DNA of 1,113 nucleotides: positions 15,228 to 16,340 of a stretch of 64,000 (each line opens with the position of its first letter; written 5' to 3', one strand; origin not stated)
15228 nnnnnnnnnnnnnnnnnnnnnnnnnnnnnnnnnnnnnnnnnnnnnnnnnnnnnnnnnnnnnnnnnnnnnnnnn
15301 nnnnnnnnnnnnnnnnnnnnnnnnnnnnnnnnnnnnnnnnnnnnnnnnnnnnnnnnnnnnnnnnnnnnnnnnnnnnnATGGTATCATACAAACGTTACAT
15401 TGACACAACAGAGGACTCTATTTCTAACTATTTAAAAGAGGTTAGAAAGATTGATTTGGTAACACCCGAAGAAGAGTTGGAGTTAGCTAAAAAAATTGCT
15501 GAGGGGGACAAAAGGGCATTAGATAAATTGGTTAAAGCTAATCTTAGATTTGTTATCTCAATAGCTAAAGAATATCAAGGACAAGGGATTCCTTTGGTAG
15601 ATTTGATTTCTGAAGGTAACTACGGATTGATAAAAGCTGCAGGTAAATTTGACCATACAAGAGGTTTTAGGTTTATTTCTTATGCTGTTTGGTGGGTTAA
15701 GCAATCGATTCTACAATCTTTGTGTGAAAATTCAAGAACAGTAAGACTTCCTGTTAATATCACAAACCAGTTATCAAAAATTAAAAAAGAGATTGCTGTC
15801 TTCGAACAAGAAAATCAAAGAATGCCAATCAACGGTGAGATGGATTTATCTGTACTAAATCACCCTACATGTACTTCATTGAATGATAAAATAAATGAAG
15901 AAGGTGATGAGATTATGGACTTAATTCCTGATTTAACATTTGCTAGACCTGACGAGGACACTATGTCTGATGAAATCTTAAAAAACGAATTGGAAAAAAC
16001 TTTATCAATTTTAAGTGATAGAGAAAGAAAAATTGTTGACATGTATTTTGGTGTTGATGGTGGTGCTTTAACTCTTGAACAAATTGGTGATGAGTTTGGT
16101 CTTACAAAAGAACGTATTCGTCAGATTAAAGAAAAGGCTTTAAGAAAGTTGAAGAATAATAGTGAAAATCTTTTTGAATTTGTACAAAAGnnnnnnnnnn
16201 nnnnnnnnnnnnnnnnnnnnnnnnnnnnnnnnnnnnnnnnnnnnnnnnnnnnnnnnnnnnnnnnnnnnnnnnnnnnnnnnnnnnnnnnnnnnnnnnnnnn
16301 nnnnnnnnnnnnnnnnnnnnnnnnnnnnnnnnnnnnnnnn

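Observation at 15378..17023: Sigma-70-family factor translationally coupled to a zinc-finger-less Sir2, followed by a promoter-to-terminator mini-transcript (candidate sRNA)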

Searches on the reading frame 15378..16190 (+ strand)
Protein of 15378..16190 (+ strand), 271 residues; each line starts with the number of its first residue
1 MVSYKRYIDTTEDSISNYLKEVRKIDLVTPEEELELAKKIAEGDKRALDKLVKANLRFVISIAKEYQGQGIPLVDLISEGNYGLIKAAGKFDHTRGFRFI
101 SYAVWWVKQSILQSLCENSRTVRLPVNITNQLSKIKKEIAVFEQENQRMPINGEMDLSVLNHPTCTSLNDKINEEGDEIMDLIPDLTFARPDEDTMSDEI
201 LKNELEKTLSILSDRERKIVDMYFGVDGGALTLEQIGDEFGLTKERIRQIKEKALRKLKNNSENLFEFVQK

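Call 3: search_protein_families(library=pfam, proteins=[window:15378-16190:+], max_evalue=0.01)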
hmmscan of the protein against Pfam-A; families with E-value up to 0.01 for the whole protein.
window:15378-16190:+ (271 aa): 3 families
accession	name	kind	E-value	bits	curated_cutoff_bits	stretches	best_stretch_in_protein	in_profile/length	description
PF04545.22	Sigma70_r4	-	3.3e-16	59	24.1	1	209-259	2-49/50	Sigma-70, region 4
PF04542.20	Sigma70_r2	-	5.5e-16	58.6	24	1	51-120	1-70/71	Sigma-70 region 2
PF00140.25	Sigma70_r1_2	-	2.4e-12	47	22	1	13-45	1-33/34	Sigma-70 factor, region 1.2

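Call 4: search_protein_families(library=ncbifam, proteins=[window:15378-16190:+], max_evalue=0.001)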
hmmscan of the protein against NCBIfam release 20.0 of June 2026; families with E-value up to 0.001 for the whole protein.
window:15378-16190:+ (271 aa): 50 families (the best 25 are shown)
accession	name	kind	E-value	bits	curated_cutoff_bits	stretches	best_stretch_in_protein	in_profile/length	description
NF006666.0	PRK09210.1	equivalog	4.3e-66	223.7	572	1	12-262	98-360/370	RNA polymerase sigma factor RpoD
TIGR02997.1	Sig70-cyanoRpoD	subfamily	5.7e-66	222.8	384.5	1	43-259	71-298/298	RNA polymerase sigma factor, RpoD/SigA family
NF005643.0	PRK07406.1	equivalog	5.1e-65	220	500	2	44-263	158-388/397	RNA polymerase sigma factor RpoD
TIGR02394.1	rpoS_proteo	equivalog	3.1e-63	213.9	378.7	1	7-261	7-273/285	RNA polymerase sigma factor RpoS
NF004208.0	PRK05658.1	equivalog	6.5e-61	207.1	555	2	45-267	391-627/631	RNA polymerase sigma factor RpoD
NF004207.0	PRK05657.1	equivalog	1.5e-59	202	394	1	9-260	52-315/329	RNA polymerase sigma factor RpoS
NF041931.2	MzaA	equivalog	9.6e-59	199.9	800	1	45-262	474-705/726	MZA anti-phage system associated sigma-70 family RNA polymerase sigma factor MzaA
TIGR02393.1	RpoD_Cterm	equivalog_domain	3.1e-58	197.2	354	1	48-263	2-229/238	RNA polymerase sigma factor RpoD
NF005920.0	PRK07921.1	subfamily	1.1e-54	185.7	464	1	43-261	87-317/328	RNA polymerase sigma factor SigB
NF005785.0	PRK07598.1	equivalog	3e-54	184.5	554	1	35-260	164-400/415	RNA polymerase sigma factor SigC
NF004561.0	PRK05901.1-3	equivalog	5.2e-54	184.3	582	1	39-262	292-527/537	RNA polymerase sigma factor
NF004560.0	PRK05901.1-1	equivalog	6.1e-53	180.7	711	1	43-262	275-506/516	RNA polymerase sigma factor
NF005642.0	PRK07405.1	subfamily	4.2e-49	167.5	524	1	35-269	72-316/318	RNA polymerase sigma factor SigD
TIGR02392.1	rpoH_proteo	equivalog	3.6e-47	161.3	323.1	1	14-261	2-267/270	RNA polymerase sigma factor RpoH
NF005143.0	PRK06596.1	subfamily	5.8e-47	160.5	241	1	9-261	10-280/285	RNA polymerase factor sigma-32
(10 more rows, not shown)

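Call 13: search_dna_similar(query=window:15378-16190:+, collection=phages, mode=protein, max_rows=25)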
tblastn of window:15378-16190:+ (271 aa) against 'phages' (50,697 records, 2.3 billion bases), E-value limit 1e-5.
Records with a match: 246; places in all: 254; records where one place covers at least 80% of the query: 134.
Best place of each record, by identity: <60% 246.
By first word of the organism name: Vibrio 72; Bacteriophage 51; Bacillus 49; Synechococcus 18; Prevotella 15; Salmonella 5; Cyanophage 5; Acinetobacter 4; Klebsiella 4; Listeria 3; and 11 more.
By host as written in the record: - 124; Prevotella sp. 15; Synechococcus sp. MW02 8; Bacillus cereus 7; Bacillus subtilis BEST7003 6; Bacillus subtilis 4; Homo sapiens 3; Bacillus subtilis KACC 17797 3; and 50 more.
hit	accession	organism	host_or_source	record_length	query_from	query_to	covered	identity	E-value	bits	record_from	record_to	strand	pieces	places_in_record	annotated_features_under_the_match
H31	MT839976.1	Bacteriophage sp.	human fecal samples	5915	10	262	93%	43.2%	3e-52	188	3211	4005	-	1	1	record has no annotation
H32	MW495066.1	Microcystis phage MaAM05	Microcystis sp. SG03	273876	10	259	92%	43.2%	9e-50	181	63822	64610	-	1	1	rpoD: RNA polymerase sigma factor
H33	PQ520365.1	Enterococcus phage IME_EF3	-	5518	13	262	92%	42.9%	4e-51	185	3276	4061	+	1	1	record has no annotation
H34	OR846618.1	Enterococcus phage Efs 1-1-1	Enterococcus faecalis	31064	13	262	92%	42.9%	4e-51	185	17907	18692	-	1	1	record has no annotation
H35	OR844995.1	Staphylococcus phage SA 1306 Kay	Staphylococcus aureus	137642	13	262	92%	42.3%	2e-49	180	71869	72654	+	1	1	record has no annotation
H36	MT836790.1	Bacteriophage sp.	human fecal samples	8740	12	262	93%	42.0%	1e-48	177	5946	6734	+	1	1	record has no annotation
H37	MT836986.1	Bacteriophage sp.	human fecal samples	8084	12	262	93%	41.5%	7e-50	181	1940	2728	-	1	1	record has no annotation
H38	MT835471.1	Bacteriophage sp.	human fecal samples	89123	12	264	93%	40.8%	4e-49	179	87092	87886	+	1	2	record has no annotation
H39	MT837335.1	Bacteriophage sp.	human fecal samples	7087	12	262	93%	40.2%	2e-52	189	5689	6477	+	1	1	record has no annotation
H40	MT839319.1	Bacteriophage sp.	human fecal samples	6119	12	262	93%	40.2%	5e-49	179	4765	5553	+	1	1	record has no annotation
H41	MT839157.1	Bacteriophage sp.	human fecal samples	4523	12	262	93%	39.8%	9e-52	186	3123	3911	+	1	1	record has no annotation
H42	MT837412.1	Bacteriophage sp.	human fecal samples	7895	12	262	93%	39.4%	1e-48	177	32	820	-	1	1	record has no annotation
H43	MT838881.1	Bacteriophage sp.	human fecal samples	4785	12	260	92%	39.7%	5e-46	170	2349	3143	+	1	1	record has no annotation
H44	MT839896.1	Bacteriophage sp.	human fecal samples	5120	12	262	93%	39.0%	4e-49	179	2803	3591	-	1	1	record has no annotation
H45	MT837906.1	Bacteriophage sp.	human fecal samples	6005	10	269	96%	36.5%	1e-40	154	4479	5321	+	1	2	record has no annotation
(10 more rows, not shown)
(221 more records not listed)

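Call 69: search_protein_families(library=padloc, proteins=[window:15378-16190:+], max_evalue=0.01)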
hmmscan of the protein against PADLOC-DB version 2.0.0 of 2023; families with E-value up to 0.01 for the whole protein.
window:15378-16190:+ (271 aa): 1 family
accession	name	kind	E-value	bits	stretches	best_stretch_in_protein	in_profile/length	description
PDLC02203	MzaA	-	4.3e-40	135.6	2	22-136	406-519/683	-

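Call 70: search_protein_families(library=phrogs, proteins=[window:15378-16190:+], max_evalue=0.001)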
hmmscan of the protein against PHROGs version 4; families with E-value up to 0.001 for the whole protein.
window:15378-16190:+ (271 aa): 6 families
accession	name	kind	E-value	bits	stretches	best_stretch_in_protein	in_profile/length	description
phrog_351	-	transcription regulation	6.4e-63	214.6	2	41-261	498-725/928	RNA polymerase sigma factor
phrog_1740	-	transcription regulation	8.2e-09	35.5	1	175-264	142-218/567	RNA polymerase sigma factor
phrog_36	-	transcription regulation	3e-08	34.5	1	198-260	126-185/220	transcriptional regulator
phrog_1190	-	transcription regulation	2.6e-06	28.3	1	192-266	93-164/167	RNA polymerase sigma factor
phrog_21612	-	transcription regulation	6.3e-05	22.7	1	41-138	8-104/600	RNA polymerase sigma factor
phrog_13787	-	unknown function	0.00012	23.3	1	167-260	76-166/172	-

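Call 89: find_related_loci(query=window:15378-16190:+, collection=viral_contigs, flank=2500)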
Query window:15378-16190:+ (271 aa) in viral_contigs; peptide patterns used: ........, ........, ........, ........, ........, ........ (x = any residue, [..] = any of these).
342 stretches matched a pattern; 330 encode a relative of the query (tblastn E <= 1e-3); the best 80 are kept; 80 distinct loci.
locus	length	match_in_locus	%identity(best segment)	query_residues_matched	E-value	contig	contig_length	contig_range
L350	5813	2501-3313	81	1-271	1e-152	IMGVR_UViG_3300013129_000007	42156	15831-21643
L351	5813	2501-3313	80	1-271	3e-150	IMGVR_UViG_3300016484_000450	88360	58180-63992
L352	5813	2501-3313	83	1-271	2e-150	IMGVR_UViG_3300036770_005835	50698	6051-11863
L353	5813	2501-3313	76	1-271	5e-145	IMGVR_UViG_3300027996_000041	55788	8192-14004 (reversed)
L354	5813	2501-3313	89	1-271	1e-165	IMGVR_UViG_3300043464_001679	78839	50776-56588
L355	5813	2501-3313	77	1-271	1e-142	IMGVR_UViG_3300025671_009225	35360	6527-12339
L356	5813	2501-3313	75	1-271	5e-139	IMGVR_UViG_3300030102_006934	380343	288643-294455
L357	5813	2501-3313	72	1-271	8e-136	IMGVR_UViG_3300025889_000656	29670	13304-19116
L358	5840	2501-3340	68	1-271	3e-127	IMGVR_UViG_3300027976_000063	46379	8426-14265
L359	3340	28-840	68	2-271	8e-125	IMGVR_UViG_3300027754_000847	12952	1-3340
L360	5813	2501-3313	66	2-271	9e-122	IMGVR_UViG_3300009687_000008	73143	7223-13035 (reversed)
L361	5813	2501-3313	66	2-271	1e-121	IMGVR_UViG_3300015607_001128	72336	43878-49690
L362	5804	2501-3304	65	5-271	1e-118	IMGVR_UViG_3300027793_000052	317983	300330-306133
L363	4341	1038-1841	65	5-271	6e-119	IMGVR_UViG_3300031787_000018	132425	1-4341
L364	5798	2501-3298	65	5-269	1e-115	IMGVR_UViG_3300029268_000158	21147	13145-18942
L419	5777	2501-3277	48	8-269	4e-75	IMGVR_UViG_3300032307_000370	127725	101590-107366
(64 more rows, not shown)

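Call 98: search_solved_structures(query=window:15378-16190:+, max_evalue=1e-20)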
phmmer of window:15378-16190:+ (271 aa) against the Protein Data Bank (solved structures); distinct sequences matched with E-value up to 1e-20: 61 (the best 60 are shown).
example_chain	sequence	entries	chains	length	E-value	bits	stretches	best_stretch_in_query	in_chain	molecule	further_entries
7l7b_F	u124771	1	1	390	9.3e-59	201.9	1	11-263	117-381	RNA polymerase sigma factor SigA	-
8x6f_E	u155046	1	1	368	8.4e-58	198.8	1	12-263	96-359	RNA polymerase sigma factor SigA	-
7ckq_F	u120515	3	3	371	4.8e-55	189.8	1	12-263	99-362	RNA polymerase sigma factor SigA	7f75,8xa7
8gzg_F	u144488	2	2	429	6.2e-54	186.1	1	44-264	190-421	RNA polymerase sigma factor SigA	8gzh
9dvs_G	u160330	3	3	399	1.7e-53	184.7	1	39-264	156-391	RNA polymerase sigma factor SigA1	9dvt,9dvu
8h3v_G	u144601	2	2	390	3.4e-52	180.4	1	45-264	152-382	RNA polymerase sigma factor SigA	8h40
8dy7_F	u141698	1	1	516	2.9e-51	177.3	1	26-263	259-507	RNA polymerase sigma factor SigA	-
8dy9_F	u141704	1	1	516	2.9e-51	177.3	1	26-263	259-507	RNA polymerase sigma factor SigA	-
8k60_F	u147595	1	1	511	4e-51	176.9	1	26-263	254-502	RNA polymerase principal sigma factor HrdB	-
7vpz_F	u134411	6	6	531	4.7e-51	176.7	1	26-263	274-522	RNA polymerase principal sigma factor HrdB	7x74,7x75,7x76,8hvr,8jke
7vpd_F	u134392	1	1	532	4.7e-51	176.7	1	26-263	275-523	RNA polymerase sigma factor SigA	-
1l9u_H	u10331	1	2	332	1.8e-50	174.8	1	32-262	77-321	SIGMA FACTOR SIGA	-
4xln_F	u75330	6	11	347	2.1e-50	174.5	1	31-262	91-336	RNA polymerase sigma factor SigA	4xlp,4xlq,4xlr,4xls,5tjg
1iw7_F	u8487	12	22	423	2.3e-50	174.4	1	30-262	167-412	RNA polymerase sigma-70 subunit | principal sigma factor | DNA-directed RNA polymerase sigma chain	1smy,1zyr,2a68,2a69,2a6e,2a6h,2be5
5x21_F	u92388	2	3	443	2.8e-50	174.1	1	30-262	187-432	RNA polymerase sigma factor SigA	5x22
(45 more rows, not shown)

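Call 112: search_protein_families(library=pfam, proteins=[L419:3423-3848:-, L359:1036-1428:-], max_evalue=1)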
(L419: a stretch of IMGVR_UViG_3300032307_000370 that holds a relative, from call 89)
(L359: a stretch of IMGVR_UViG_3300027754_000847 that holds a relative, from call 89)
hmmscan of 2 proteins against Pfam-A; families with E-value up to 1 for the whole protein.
L419:3423-3848:- (142 aa): 0 families

L359:1036-1428:- (131 aa): 2 families
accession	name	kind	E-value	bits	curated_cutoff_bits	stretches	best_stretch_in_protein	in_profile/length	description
PF13390.11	DUF4108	-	0.012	15.9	27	1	8-80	50-123/145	Protein of unknown function (DUF4108)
PF07891.17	DUF1666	-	0.041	14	25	1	29-93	86-149/246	Protein of unknown function (DUF1666)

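Call 127: search_protein_families(library=padloc, proteins=[L419:3423-3848:-, L359:1036-1428:-], max_evalue=0.1)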
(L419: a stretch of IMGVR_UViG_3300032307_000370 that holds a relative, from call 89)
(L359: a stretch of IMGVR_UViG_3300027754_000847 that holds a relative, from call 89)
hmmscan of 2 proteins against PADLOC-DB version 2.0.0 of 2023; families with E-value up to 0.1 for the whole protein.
L419:3423-3848:- (142 aa): 0 families

L359:1036-1428:- (131 aa): 0 families

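Call 128: search_protein_families(library=ncbifam, proteins=[L419:3423-3848:-], max_evalue=0.1)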
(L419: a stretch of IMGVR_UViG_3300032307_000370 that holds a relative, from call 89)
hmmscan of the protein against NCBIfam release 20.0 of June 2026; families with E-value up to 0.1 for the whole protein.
L419:3423-3848:- (142 aa): 0 families
